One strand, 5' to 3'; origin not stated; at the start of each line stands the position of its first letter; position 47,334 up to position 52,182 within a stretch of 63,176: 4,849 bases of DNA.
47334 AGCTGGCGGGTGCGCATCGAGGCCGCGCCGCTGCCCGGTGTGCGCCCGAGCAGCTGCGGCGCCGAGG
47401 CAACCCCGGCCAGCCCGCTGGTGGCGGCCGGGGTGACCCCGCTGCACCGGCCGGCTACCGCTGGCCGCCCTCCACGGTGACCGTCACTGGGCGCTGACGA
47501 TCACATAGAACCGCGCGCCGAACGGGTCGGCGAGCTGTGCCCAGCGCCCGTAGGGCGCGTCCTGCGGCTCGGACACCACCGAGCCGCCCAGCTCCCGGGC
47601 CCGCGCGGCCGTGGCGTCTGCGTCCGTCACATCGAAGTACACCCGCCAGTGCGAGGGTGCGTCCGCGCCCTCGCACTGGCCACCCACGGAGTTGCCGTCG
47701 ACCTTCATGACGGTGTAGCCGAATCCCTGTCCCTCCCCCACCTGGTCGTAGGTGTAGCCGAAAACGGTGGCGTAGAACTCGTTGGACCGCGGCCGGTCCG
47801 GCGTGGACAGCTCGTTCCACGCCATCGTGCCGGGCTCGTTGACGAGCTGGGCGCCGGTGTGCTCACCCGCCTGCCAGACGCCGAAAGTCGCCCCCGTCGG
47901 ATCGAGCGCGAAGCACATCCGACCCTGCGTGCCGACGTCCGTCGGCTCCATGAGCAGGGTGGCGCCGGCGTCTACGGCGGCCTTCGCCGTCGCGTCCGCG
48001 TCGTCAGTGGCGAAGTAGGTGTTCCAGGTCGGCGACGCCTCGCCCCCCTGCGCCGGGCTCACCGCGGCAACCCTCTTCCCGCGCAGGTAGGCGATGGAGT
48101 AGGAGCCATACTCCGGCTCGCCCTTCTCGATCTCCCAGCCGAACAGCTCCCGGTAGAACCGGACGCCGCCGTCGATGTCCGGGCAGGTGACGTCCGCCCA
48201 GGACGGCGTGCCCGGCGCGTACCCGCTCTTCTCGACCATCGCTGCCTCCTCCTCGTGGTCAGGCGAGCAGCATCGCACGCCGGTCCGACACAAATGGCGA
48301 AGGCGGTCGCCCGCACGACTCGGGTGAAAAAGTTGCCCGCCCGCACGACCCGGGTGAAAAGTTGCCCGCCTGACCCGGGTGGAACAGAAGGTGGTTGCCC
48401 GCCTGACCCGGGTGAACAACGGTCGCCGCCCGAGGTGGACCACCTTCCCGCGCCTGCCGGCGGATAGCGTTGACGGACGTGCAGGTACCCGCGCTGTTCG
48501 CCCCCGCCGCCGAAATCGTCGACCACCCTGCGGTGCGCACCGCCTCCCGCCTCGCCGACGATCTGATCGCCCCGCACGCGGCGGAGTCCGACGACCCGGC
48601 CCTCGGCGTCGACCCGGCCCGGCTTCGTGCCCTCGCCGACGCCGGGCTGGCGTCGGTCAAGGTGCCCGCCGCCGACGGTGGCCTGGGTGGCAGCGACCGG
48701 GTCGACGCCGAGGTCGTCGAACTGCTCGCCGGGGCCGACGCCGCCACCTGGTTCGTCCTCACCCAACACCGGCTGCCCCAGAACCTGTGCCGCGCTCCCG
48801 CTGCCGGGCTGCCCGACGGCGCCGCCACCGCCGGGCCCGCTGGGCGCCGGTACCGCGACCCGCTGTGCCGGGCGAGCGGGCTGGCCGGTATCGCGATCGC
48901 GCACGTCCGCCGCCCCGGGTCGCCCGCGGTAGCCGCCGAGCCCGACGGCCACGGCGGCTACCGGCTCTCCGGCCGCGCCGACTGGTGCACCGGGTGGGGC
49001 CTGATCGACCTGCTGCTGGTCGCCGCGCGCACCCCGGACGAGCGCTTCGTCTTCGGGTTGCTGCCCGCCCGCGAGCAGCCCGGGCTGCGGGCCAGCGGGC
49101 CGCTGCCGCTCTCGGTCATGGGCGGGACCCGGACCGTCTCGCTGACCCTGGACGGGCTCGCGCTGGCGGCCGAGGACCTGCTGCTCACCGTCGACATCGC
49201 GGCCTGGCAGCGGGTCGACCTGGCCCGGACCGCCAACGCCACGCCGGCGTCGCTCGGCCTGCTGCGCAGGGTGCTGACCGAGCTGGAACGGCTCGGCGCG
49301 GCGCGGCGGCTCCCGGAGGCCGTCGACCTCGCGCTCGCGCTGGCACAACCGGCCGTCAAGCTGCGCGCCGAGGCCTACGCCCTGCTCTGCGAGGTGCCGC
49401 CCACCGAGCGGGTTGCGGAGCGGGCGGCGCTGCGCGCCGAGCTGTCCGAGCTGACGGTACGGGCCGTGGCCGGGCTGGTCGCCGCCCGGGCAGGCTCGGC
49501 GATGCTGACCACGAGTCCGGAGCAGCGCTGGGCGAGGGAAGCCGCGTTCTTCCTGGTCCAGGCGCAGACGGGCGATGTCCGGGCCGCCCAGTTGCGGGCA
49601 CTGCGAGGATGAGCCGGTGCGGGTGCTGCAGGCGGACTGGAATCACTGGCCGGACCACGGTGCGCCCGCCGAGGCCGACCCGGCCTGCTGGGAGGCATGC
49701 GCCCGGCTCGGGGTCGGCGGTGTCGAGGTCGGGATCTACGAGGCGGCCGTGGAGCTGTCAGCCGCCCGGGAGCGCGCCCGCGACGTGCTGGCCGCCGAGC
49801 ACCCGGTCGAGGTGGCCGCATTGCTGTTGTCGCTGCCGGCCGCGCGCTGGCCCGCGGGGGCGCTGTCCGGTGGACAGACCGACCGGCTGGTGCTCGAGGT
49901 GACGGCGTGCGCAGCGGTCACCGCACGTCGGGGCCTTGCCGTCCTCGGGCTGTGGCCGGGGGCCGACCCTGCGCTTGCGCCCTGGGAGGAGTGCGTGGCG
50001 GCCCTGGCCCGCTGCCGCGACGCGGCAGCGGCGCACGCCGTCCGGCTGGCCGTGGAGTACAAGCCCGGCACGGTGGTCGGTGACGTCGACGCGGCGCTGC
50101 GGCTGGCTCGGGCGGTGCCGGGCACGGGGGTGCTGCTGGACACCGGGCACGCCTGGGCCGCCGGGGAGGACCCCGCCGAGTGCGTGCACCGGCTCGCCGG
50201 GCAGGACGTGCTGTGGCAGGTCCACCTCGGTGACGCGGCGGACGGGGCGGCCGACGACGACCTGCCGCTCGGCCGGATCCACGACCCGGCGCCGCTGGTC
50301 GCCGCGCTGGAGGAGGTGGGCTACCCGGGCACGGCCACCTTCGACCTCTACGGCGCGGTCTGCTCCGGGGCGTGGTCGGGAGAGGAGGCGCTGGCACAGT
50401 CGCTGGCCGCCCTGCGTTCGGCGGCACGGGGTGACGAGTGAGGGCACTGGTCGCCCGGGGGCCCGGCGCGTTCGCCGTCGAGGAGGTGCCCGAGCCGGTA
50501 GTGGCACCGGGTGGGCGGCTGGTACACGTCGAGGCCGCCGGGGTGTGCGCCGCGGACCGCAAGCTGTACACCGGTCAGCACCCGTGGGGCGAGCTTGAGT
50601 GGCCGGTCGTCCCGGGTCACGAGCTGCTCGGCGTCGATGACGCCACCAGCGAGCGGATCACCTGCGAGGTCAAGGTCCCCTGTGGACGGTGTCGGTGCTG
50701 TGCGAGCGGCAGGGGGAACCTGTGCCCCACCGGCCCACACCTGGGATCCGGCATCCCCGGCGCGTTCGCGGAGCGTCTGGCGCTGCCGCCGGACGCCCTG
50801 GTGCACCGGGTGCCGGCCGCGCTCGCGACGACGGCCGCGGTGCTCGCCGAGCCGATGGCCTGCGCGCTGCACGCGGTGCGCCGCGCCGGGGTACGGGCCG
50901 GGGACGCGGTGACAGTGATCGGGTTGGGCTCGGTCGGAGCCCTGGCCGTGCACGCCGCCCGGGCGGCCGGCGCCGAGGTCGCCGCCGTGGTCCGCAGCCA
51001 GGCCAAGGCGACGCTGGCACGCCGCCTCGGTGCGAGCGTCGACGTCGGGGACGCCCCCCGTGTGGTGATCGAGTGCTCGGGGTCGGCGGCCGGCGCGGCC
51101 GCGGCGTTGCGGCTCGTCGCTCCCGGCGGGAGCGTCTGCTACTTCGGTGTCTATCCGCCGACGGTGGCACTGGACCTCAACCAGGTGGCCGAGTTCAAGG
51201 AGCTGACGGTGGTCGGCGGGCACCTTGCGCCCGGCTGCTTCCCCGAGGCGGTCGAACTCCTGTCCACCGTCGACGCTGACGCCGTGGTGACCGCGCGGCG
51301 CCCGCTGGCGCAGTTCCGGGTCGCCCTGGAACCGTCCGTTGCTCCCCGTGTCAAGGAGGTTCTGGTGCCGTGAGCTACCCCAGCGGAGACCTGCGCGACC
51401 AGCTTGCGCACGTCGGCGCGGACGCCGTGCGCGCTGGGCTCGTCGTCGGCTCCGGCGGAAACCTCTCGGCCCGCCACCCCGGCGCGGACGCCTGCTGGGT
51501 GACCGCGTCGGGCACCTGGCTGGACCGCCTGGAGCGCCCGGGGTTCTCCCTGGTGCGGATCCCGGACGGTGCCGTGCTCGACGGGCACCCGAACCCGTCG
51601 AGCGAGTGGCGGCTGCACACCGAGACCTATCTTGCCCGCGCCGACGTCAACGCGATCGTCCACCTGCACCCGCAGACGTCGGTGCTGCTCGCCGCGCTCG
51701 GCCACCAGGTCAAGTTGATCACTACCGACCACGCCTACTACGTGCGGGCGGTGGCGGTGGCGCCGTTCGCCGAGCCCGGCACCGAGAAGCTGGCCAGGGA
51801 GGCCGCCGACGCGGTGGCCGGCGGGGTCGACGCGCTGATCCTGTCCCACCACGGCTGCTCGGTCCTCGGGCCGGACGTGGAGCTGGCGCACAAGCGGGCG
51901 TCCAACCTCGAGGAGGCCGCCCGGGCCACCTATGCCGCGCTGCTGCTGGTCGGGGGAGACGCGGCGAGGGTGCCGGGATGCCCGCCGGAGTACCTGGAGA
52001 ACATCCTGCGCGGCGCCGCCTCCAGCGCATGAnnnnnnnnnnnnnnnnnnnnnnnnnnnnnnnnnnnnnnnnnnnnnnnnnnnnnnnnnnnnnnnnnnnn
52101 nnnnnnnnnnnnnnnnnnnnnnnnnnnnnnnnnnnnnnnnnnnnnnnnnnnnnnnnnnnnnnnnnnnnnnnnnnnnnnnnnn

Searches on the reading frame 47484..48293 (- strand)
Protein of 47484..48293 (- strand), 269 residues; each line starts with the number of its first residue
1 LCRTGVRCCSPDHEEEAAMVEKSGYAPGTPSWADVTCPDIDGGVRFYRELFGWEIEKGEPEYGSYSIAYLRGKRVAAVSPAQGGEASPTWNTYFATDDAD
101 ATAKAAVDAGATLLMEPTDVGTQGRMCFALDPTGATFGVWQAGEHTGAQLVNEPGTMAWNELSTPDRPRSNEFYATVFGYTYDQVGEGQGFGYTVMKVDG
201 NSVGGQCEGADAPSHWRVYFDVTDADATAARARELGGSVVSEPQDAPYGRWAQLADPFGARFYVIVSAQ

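Call 64: search_protein_families(library=pfam, proteins=[window:47484-48293:-], max_evalue=0.001)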
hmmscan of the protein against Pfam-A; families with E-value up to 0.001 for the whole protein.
window:47484-48293:- (269 aa): 4 families
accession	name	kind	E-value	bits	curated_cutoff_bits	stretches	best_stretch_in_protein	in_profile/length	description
PF00903.31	Glyoxalase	-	2e-21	77.1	20.6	2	33-137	5-119/121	Glyoxalase/Bleomycin resistance protein/Dioxygenase superfamily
PF18029.7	Glyoxalase_6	-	4.9e-21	75.8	23.6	2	163-265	5-106/106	Glyoxalase-like domain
PF22677.2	Ble-like_N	-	6.9e-07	29.4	24.5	0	161-181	6-26/41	Bleomycin resistance protein-like N-terminal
PF13669.12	Glyoxalase_4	-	0.00064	20.4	27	0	36-127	6-108/109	Glyoxalase/Bleomycin resistance protein/Dioxygenase superfamily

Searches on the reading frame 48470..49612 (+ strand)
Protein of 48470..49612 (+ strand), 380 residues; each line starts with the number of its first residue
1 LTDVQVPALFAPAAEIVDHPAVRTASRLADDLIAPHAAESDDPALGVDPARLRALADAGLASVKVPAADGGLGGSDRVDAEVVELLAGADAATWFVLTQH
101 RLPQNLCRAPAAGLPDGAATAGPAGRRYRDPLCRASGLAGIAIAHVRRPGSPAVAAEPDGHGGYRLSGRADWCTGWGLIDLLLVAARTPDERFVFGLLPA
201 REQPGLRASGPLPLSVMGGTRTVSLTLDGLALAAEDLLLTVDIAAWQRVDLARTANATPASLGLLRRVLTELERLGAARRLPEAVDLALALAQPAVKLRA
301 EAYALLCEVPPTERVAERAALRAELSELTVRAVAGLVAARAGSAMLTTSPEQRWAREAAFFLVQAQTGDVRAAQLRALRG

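Call 64: search_protein_families(library=pfam, proteins=[window:48470-49612:+], max_evalue=0.001)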
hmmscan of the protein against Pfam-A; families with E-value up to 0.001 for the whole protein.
window:48470-49612:+ (380 aa): 1 family
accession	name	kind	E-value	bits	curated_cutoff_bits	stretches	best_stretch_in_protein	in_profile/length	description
PF02771.21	Acyl-CoA_dh_N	-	4.9e-07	30.6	22.9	1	23-98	9-83/113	Acyl-CoA dehydrogenase, N-terminal domain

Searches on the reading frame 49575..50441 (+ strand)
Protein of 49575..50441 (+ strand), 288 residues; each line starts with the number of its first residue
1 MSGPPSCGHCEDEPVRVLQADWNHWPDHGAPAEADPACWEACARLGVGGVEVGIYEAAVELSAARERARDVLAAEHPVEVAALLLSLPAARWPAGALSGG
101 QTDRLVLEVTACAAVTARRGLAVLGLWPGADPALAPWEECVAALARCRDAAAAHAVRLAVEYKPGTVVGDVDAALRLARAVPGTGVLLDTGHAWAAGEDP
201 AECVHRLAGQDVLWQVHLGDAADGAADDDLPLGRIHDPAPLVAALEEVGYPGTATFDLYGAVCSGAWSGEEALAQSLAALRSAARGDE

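Call 64: search_protein_families(library=pfam, proteins=[window:49575-50441:+], max_evalue=0.001)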
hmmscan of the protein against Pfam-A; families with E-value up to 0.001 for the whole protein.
window:49575-50441:+ (288 aa): 1 family
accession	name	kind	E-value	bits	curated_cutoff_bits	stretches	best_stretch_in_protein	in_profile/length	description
PF01261.30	AP_endonuc_2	-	3e-21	76.7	31.1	1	40-282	2-248/249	Xylose isomerase-like TIM barrel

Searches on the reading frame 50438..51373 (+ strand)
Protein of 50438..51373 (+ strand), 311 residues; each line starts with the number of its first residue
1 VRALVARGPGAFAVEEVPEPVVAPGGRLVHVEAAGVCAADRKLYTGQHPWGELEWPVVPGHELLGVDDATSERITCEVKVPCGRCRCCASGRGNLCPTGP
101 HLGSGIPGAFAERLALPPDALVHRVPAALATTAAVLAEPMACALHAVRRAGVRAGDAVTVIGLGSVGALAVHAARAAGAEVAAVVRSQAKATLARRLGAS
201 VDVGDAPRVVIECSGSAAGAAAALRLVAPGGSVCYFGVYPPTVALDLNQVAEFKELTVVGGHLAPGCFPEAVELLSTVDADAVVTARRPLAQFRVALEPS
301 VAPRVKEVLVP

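Call 65: search_protein_families(library=pfam, proteins=[window:50438-51373:+], max_evalue=0.001)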
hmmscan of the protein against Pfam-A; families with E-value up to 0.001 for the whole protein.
window:50438-51373:+ (311 aa): 3 families
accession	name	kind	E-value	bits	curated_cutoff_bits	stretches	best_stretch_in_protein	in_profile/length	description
PF00107.32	ADH_zinc_N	-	2.5e-15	57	31.8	2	204-276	56-128/129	Zinc-binding dehydrogenase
PF08240.17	ADH_N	-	1.1e-12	48.6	23.5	1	25-123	3-101/104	Alcohol dehydrogenase GroES-like domain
PF16912.11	Glu_dehyd_C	-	5.3e-09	36.3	34.9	1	152-300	28-201/211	Glucose dehydrogenase C-terminus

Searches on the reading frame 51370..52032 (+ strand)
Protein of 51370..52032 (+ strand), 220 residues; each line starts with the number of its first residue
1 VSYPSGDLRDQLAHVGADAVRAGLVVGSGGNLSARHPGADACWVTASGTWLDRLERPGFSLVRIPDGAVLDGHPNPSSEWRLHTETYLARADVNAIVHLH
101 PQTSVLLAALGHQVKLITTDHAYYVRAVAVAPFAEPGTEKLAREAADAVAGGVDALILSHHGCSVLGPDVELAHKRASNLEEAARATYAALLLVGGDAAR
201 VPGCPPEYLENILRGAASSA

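Call 65: search_protein_families(library=pfam, proteins=[window:51370-52032:+], max_evalue=0.001)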
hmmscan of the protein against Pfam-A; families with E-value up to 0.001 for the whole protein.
window:51370-52032:+ (220 aa): 1 family
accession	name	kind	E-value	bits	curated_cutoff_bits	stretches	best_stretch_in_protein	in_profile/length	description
PF00596.27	Aldolase_II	-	5e-40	137.8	22.2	1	11-187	2-182/183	Class II Aldolase and Adducin N-terminal domain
